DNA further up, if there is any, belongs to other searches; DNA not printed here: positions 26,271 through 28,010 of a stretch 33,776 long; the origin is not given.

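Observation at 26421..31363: Tandem-kinase membrane sensor translationally coupled (GTGA) to a SagB-type dehydrogenase-like protein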

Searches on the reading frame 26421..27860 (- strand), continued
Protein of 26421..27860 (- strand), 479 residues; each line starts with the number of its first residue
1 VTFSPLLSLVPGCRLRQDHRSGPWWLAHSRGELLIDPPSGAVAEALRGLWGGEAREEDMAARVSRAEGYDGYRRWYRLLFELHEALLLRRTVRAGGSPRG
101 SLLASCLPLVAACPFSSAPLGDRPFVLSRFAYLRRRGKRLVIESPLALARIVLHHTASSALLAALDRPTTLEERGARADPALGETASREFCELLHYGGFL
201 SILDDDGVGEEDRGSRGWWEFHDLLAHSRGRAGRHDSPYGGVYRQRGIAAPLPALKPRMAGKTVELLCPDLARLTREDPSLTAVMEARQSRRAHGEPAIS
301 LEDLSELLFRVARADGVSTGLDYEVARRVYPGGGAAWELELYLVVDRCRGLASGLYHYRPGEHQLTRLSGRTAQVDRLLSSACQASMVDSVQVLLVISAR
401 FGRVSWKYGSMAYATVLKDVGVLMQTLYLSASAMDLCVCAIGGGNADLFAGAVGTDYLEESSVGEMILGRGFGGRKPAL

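Call 45: find_encoding_contigs(protein=P0243, flank=10000, max_places=3)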
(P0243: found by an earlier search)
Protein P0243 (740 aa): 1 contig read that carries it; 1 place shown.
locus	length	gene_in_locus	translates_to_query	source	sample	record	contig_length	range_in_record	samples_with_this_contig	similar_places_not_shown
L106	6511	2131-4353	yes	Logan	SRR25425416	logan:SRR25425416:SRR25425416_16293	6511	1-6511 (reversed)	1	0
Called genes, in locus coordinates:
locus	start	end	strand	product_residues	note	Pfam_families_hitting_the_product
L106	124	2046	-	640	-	PF02310:B12-binding (weak), PF04055:Radical_SAM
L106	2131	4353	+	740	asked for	PF02624:YcaO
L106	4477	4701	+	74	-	PF07862:Nif11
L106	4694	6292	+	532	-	PF09286:Pro-kuma_activ, PF00082:Peptidase_S8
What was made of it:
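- On SagB/ThcOx-type azoline dehydrogenase (TIGR03605): The half-cluster is found unlinked in the sister strain's sample (call 45).
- The missing half is present, unlinked, in the sister strain's sample (call 45).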

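Call 47: search_protein_families(library=ncbifam, proteins=[L001:13394-15601:-, L001:13047-13271:-, L001:11399-13054:-, L001:15763-17583:+, L002:7295-9928:+, L002:17395-18207:+, L086:7926-8858:+, L017:13059-18416:+, L035:719-6238:-], max_evalue=0.00001)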
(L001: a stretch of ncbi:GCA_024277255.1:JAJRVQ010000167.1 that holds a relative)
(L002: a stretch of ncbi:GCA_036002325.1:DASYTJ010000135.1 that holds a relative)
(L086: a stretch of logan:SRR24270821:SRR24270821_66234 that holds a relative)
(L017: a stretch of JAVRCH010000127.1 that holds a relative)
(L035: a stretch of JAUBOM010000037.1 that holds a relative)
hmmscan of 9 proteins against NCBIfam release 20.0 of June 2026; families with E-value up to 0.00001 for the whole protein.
L001:13394-15601:- (735 aa): 4 families
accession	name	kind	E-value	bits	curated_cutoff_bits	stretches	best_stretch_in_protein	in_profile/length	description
TIGR03604.1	TOMM_cyclo_SagD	subfamily_domain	2.6e-73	247.1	219.25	1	380-730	1-371/377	thiazole/oxazole-forming peptide maturase, SagD family component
TIGR03266.1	methan_mark_1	equivalog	1.1e-41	143.1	365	1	375-621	52-277/376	YcaO-related McrA-glycine thioamidation protein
TIGR03882.1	cyclo_dehyd_2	equivalog_domain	1.7e-34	119.4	36.9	1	175-340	1-164/164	TOMM precursor leader peptide-binding protein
TIGR00702.1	TIGR00702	domain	4.9e-31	108.1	75.65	1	378-698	51-365/377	YcaO-type kinase domain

L001:13047-13271:- (74 aa): 1 family
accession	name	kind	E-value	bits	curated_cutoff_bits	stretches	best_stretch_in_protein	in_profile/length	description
TIGR03798.1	leader_Nif11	subfamily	8.2e-10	38.8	32.3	1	9-52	6-51/68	Nif11-like leader peptide family RiPP precursor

L001:11399-13054:- (551 aa): 0 families

L001:15763-17583:+ (606 aa): 12 families
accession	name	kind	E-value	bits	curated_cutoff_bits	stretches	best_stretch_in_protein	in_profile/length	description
TIGR03975.1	rSAM_ocin_1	subfamily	1.2e-191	638.3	281.85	1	1-600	6-606/606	RiPP maturation radical SAM C-methyltransferase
NF050148.1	rSAM_ApyD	equivalog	1.7e-18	66.4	750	1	96-442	52-383/645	RiPP biosynthesis radical SAM protein ApyD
TIGR03471.1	HpnJ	equivalog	4.7e-14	52.1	577.6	1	135-417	84-359/472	hopanoid biosynthesis associated radical SAM protein HpnJ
TIGR04013.1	B12_SAM_MJ_1487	hypoth_equivalog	5.5e-13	48.5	251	1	357-442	267-347/382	TIGR04013 family B12-binding domain/radical SAM domain-containing protein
NF033712.0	B12_rSAM_KedN5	subfamily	9.2e-13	47.3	700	1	137-413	80-360/624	KedN5 family methylcobalamin-dependent radical SAM C-methyltransferase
TIGR04014.1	B12_SAM_MJ_0865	equivalog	1.8e-12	46.8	360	1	362-420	275-333/434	methyl-coenzyme M reductase glutamine C-methyltransferase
TIGR04367.1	HpnR_B12_rSAM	equivalog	1.2e-10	40.5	650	1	109-404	50-334/490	hopanoid C-3 methylase HpnR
TIGR04479.1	bcpD_PhpK_rSAM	subfamily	2.9e-09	35.8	600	1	256-419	243-405/504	PhpK family radical SAM P-methyltransferase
TIGR02026.1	BchE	equivalog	3.7e-07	29.4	481.35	1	112-418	56-360/497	magnesium-protoporphyrin IX monomethyl ester anaerobic oxidative cyclase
TIGR04072.2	rSAM_ladder_B12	equivalog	6.9e-07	28.2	360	1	258-415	184-341/443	lipid biosynthesis B12-binding/radical SAM protein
NF038361.1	rSAM_Sden_1168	equivalog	1.1e-06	27.6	575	1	167-418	193-446/560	Sden_1168 family B12-binding radical SAM P-methyltransferase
TIGR04295.1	B12_rSAM_oligo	hypoth_equivalog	5.9e-06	25.2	400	0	172-376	123-314/422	TIGR04295 family B12-binding domain-containing radical SAM protein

L002:7295-9928:+ (877 aa): 18 families
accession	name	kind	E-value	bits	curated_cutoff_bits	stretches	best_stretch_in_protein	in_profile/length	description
NF033483.0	PknB_PASTA_kin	equivalog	8.3e-82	276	450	1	8-284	7-272/563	Stk1 family PASTA domain-containing Ser/Thr kinase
NF052427.1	StpK7MSMEG_1200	equivalog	2.8e-54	184.6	900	1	5-238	4-226/601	serine/threonine protein kinase StpK7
NF047741.1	antiphage_MADS6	equivalog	4.4e-46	157.6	460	2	114-287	306-467/612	methylation-associated defense system protein kinase MAD6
TIGR03903.1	TOMM_kin_cyc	equivalog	1.4e-43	149.1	705.75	1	34-259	4-226/1267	TOMM system kinase/cyclase fusion protein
NF009651.0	PRK13184.1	equivalog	2e-42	145.2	839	1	7-293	1-303/932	serine/threonine-protein kinase PknD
NF053615.1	SerThrKinAfsKStmc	equivalog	4.4e-33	114.9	1300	1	6-277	11-264/809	protein serine/threonine kinase AfsK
NF038150.1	lanthi_synth_IV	equivalog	4.5e-28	98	650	1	8-283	189-459/851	class IV lanthionine synthetase LanL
NF033442.0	BREX_PglW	equivalog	4e-21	74.5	990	1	8-286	512-775/1391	BREX system serine/threonine kinase PglW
NF038151.1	lanthi_synth_III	equivalog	4.7e-18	65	575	1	9-160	221-389/833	class III lanthionine synthetase LanKC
NF011464.0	PRK14879.1-7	equivalog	2.9e-12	46.8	246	1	50-155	48-150/221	Kae1-associated kinase Bud32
TIGR03724.2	arch_bud32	equivalog_domain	3.3e-12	46.3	125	1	49-156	34-133/193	KEOPS complex kinase/ATPase Bud32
NF011463.0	PRK14879.1-4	equivalog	1e-10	41.4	188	1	50-155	60-161/237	Kae1-associated kinase Bud32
NF007174.0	PRK09605.1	equivalog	1.4e-09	36.9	447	1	49-156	377-475/535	bifunctional N(6)-L-threonylcarbamoyladenine synthase/serine/threonine protein kinase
NF043056.1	T4SS_LegK1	equivalog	2.1e-09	36.5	550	1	78-213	149-282/516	Dot/Icm T4SS effector kinase LegK1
NF058632.1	SerThrKinPrkT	equivalog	1.3e-07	31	280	1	9-162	22-173/322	serine/threonine protein kinase PrkT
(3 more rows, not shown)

L002:17395-18207:+ (270 aa): 17 families
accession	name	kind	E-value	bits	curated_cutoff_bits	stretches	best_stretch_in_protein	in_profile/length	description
NF033483.0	PknB_PASTA_kin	equivalog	2e-69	235.1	450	1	15-269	9-267/563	Stk1 family PASTA domain-containing Ser/Thr kinase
NF052427.1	StpK7MSMEG_1200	equivalog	1.3e-48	165.9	900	1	11-269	5-267/601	serine/threonine protein kinase StpK7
NF038150.1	lanthi_synth_IV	equivalog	1.9e-40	139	650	1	15-260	191-446/851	class IV lanthionine synthetase LanL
NF047741.1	antiphage_MADS6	equivalog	6.2e-40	137.3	460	2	120-268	306-458/612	methylation-associated defense system protein kinase MAD6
TIGR03903.1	TOMM_kin_cyc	equivalog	2.6e-32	111.7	705.75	1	38-264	3-241/1267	TOMM system kinase/cyclase fusion protein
NF009651.0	PRK13184.1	equivalog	8e-29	100.2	839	1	13-267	2-287/932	serine/threonine-protein kinase PknD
NF033442.0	BREX_PglW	equivalog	1.9e-26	92.1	990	1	22-266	521-765/1391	BREX system serine/threonine kinase PglW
NF053615.1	SerThrKinAfsKStmc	equivalog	2.7e-24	85.9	1300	1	11-256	11-254/809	protein serine/threonine kinase AfsK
NF038151.1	lanthi_synth_III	equivalog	1e-23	83.7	575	1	29-204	236-423/833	class III lanthionine synthetase LanKC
NF011463.0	PRK14879.1-4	equivalog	2e-12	47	188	1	50-162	55-162/237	Kae1-associated kinase Bud32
NF058632.1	SerThrKinPrkT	equivalog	9.9e-11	41.2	280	1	75-208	80-212/322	serine/threonine protein kinase PrkT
TIGR03724.2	arch_bud32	equivalog_domain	1.1e-10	41.4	125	1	57-163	37-134/193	KEOPS complex kinase/ATPase Bud32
NF011460.0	PRK14879.1-1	equivalog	4.7e-09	35.7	199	1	90-162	88-159/232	Kae1-associated kinase Bud32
NF011464.0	PRK14879.1-7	equivalog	1.2e-08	34.9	246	1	59-161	52-150/221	Kae1-associated kinase Bud32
NF043056.1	T4SS_LegK1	equivalog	4.6e-08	32.1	550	1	75-201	142-281/516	Dot/Icm T4SS effector kinase LegK1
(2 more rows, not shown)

L086:7926-8858:+ (310 aa): 19 families
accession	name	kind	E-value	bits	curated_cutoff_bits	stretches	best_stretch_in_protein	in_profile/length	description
NF033483.0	PknB_PASTA_kin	equivalog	1.8e-72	245.2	450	1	22-295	9-273/563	Stk1 family PASTA domain-containing Ser/Thr kinase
NF052427.1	StpK7MSMEG_1200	equivalog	2.4e-52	178.2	900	1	19-291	6-270/601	serine/threonine protein kinase StpK7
NF047741.1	antiphage_MADS6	equivalog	3.4e-45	154.7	460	2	129-294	306-464/612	methylation-associated defense system protein kinase MAD6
NF038150.1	lanthi_synth_IV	equivalog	2.1e-36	125.6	650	1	22-293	191-459/851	class IV lanthionine synthetase LanL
TIGR03903.1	TOMM_kin_cyc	equivalog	7.5e-35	120.1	705.75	1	46-290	4-247/1267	TOMM system kinase/cyclase fusion protein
NF009651.0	PRK13184.1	equivalog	1.7e-32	112.4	839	1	20-289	2-289/932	serine/threonine-protein kinase PknD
NF033442.0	BREX_PglW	equivalog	5.2e-28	97.3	990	2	22-173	514-664/1391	BREX system serine/threonine kinase PglW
NF053615.1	SerThrKinAfsKStmc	equivalog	3.3e-24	85.6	1300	1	19-288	12-265/809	protein serine/threonine kinase AfsK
NF038151.1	lanthi_synth_III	equivalog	2.2e-20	72.6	575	1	36-175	236-389/833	class III lanthionine synthetase LanKC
NF011463.0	PRK14879.1-4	equivalog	8.4e-12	45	188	1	51-170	49-161/237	Kae1-associated kinase Bud32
TIGR03724.2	arch_bud32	equivalog_domain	2.4e-11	43.5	125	1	55-171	28-133/193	KEOPS complex kinase/ATPase Bud32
NF011460.0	PRK14879.1-1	equivalog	1.1e-07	31.2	199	1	97-171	88-159/232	Kae1-associated kinase Bud32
NF043056.1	T4SS_LegK1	equivalog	1.2e-07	30.8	550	1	138-221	205-281/516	Dot/Icm T4SS effector kinase LegK1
NF007174.0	PRK09605.1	equivalog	3.6e-07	29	447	1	64-171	380-475/535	bifunctional N(6)-L-threonylcarbamoyladenine synthase/serine/threonine protein kinase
NF011461.0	PRK14879.1-2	equivalog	4.2e-07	30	372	1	96-170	79-147/225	Kae1-associated kinase Bud32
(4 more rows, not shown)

L017:13059-18416:+ (1785 aa): 14 families
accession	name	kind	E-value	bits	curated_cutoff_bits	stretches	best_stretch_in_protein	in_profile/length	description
NF033483.0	PknB_PASTA_kin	equivalog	2.5e-60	205.1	450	1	18-273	20-272/563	Stk1 family PASTA domain-containing Ser/Thr kinase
TIGR03903.1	TOMM_kin_cyc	equivalog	1e-52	179.3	705.75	2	298-831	482-972/1267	TOMM system kinase/cyclase fusion protein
NF047741.1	antiphage_MADS6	equivalog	2e-32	112.5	460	1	4-271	188-462/612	methylation-associated defense system protein kinase MAD6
NF052427.1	StpK7MSMEG_1200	equivalog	6.5e-27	94.3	900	1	7-272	9-271/601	serine/threonine protein kinase StpK7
NF053615.1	SerThrKinAfsKStmc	equivalog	3.3e-19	69.1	1300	1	98-267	107-265/809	protein serine/threonine kinase AfsK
NF038150.1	lanthi_synth_IV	equivalog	1.9e-18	66.2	650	1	11-269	195-456/851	class IV lanthionine synthetase LanL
NF009651.0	PRK13184.1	equivalog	6e-18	64.2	839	1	102-271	112-292/932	serine/threonine-protein kinase PknD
NF033442.0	BREX_PglW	equivalog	1.6e-14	52.6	990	1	50-268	256-485/1391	BREX system serine/threonine kinase PglW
TIGR03724.2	arch_bud32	equivalog_domain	3.2e-10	39.8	125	1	72-180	61-160/193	KEOPS complex kinase/ATPase Bud32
NF038151.1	lanthi_synth_III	equivalog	1.8e-09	36.6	575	1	7-203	222-423/833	class III lanthionine synthetase LanKC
NF043056.1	T4SS_LegK1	equivalog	2.9e-08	32.8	550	1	107-196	192-277/516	Dot/Icm T4SS effector kinase LegK1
NF011460.0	PRK14879.1-1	equivalog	1.7e-06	27.4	199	1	77-167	84-173/232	Kae1-associated kinase Bud32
NF007174.0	PRK09605.1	equivalog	6.6e-06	24.9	447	0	70-178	404-500/535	bifunctional N(6)-L-threonylcarbamoyladenine synthase/serine/threonine protein kinase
NF002475.0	PRK01723.1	equivalog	9.2e-06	24.8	142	0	92-169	136-209/241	3-deoxy-D-manno-octulosonic acid kinase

L035:719-6238:- (1839 aa): 11 families
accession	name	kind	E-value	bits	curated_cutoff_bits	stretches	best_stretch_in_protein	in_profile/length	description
NF033483.0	PknB_PASTA_kin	equivalog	4.3e-53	181.2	450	1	7-273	9-272/563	Stk1 family PASTA domain-containing Ser/Thr kinase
NF047741.1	antiphage_MADS6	equivalog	5.1e-39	134.3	460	2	75-271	269-462/612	methylation-associated defense system protein kinase MAD6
TIGR03903.1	TOMM_kin_cyc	equivalog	6.5e-38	130.3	705.75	2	31-262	4-240/1267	TOMM system kinase/cyclase fusion protein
NF052427.1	StpK7MSMEG_1200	equivalog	2e-23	82.7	900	1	7-271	9-270/601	serine/threonine protein kinase StpK7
NF009651.0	PRK13184.1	equivalog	5.1e-21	74.4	839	1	7-270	4-291/932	serine/threonine-protein kinase PknD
NF038150.1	lanthi_synth_IV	equivalog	5.9e-20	71.2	650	1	7-264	191-451/851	class IV lanthionine synthetase LanL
NF033442.0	BREX_PglW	equivalog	2.5e-17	61.9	990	1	46-208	550-709/1391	BREX system serine/threonine kinase PglW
NF038263.1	prot_phos_SiaA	equivalog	6.2e-16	58.1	700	1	1539-1835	363-654/658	biofilm regulation protein phosphatase SiaA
NF053615.1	SerThrKinAfsKStmc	equivalog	1e-12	47.6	1300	1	99-268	108-266/809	protein serine/threonine kinase AfsK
NF043056.1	T4SS_LegK1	equivalog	6.4e-09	34.9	550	1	82-199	157-280/516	Dot/Icm T4SS effector kinase LegK1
NF038151.1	lanthi_synth_III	equivalog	1.6e-08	33.4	575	1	103-256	336-471/833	class III lanthionine synthetase LanKC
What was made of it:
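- On TOMM / linear azole-containing peptide biosynthetic cluster: In L001 the YcaO passes TIGR03604 (247/219) and TIGR03882, and the precursor passes TIGR03798 (38.8/32.3) (call 47).
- Closest known: Proteusin-type Nif11/NHLP pathways with B12 radical-SAM C-methyltransferases. Same: A Nif11 leader and a TIGR03975 radical-SAM enzyme (638 bits) are present in the complete clusters (call 47).
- (3) Partner genes pass curated models: YcaO TIGR03604 at 247 bits (cut-off 219) plus TIGR03882; precursor TIGR03798 at 38.8 (cut-off 32.3); rSAM TIGR03975 at 638 (cut-off 282) (call 47).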

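Call 56: search_protein_families(library=pfam, proteins=[L002:8195-9928:+, L005:8348-9985:+, L031:8493-9986:+], max_evalue=1)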
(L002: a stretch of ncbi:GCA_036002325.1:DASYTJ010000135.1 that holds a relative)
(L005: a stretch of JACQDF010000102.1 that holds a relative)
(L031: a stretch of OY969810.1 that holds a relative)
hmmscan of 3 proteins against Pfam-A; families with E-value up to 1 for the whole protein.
L002:8195-9928:+ (577 aa): 7 families
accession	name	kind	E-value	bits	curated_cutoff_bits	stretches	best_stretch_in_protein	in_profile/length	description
PF13431.12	TPR_17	-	6.4e-05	23.4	24.4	0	238-259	2-23/34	Tetratricopeptide repeat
PF17680.6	FlgO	-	0.0014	18.9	22.6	1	121-163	77-119/130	FlgO protein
PF22316.2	ABhydrolase-like_N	-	0.0092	16.3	27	1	485-540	46-102/106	A/B hydrolase-like, N-terminal domain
PF14559.12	TPR_19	-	0.018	15.8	25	1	378-426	9-57/68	Tetratricopeptide repeat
PF07719.23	TPR_2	-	0.058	14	27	0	229-247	15-33/34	Tetratricopeptide repeat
PF13414.12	TPR_11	-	0.16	12.1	26.8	0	230-251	9-30/42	TPR repeat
PF13428.12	TPR_14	-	0.86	10.9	23.5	0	228-258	14-44/44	Tetratricopeptide repeat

L005:8348-9985:+ (545 aa): 5 families
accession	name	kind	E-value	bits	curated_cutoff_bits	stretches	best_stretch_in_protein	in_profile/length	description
PF13431.12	TPR_17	-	0.00038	21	24.4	1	249-268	2-21/34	Tetratricopeptide repeat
PF14559.12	TPR_19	-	0.063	14.1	25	1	200-231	6-37/68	Tetratricopeptide repeat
PF08479.16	POTRA_2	-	0.13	12.5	24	1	86-119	32-65/76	POTRA domain, ShlB-type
PF04539.22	Sigma70_r3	-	0.23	12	25.3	1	201-225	6-30/78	Sigma-70 region 3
PF07244.20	POTRA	-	0.27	12.4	21.3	0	83-122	29-74/79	Surface antigen variable number repeat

L031:8493-9986:+ (497 aa): 11 families
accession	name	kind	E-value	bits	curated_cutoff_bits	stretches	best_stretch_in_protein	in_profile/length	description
PF14559.12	TPR_19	-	1.7e-10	41.5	25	2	298-341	5-48/68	Tetratricopeptide repeat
PF13428.12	TPR_14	-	4.6e-05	24.2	23.5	2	297-326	14-43/44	Tetratricopeptide repeat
PF23914.1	TPR_CcmH_CycH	-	0.00014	22.2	42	1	298-336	64-102/158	Cytochrome c-type biogenesis protein H TPR domain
PF07719.23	TPR_2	-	0.00053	20.3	27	1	297-317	14-34/34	Tetratricopeptide repeat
PF13414.12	TPR_11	-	0.00063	19.8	26.8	1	299-322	9-32/42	TPR repeat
PF13432.12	TPR_16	-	0.0011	19.9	32.7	1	298-340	11-53/65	Tetratricopeptide repeat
PF13431.12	TPR_17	-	0.077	13.8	24.4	1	308-337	3-32/34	Tetratricopeptide repeat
PF18984.5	DUF5717_N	-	0.079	11.2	25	1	302-357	329-385/875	Family of unknown function (DUF5717)N-terminal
PF00515.34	TPR_1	-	0.19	12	27.8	0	156-176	13-33/34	Tetratricopeptide repeat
PF13371.12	TPR_9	-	0.39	11.2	35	0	292-320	37-65/73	Tetratricopeptide repeat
PF13424.12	TPR_12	-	0.65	10.7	30.1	0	297-313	58-74/77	Tetratricopeptide repeat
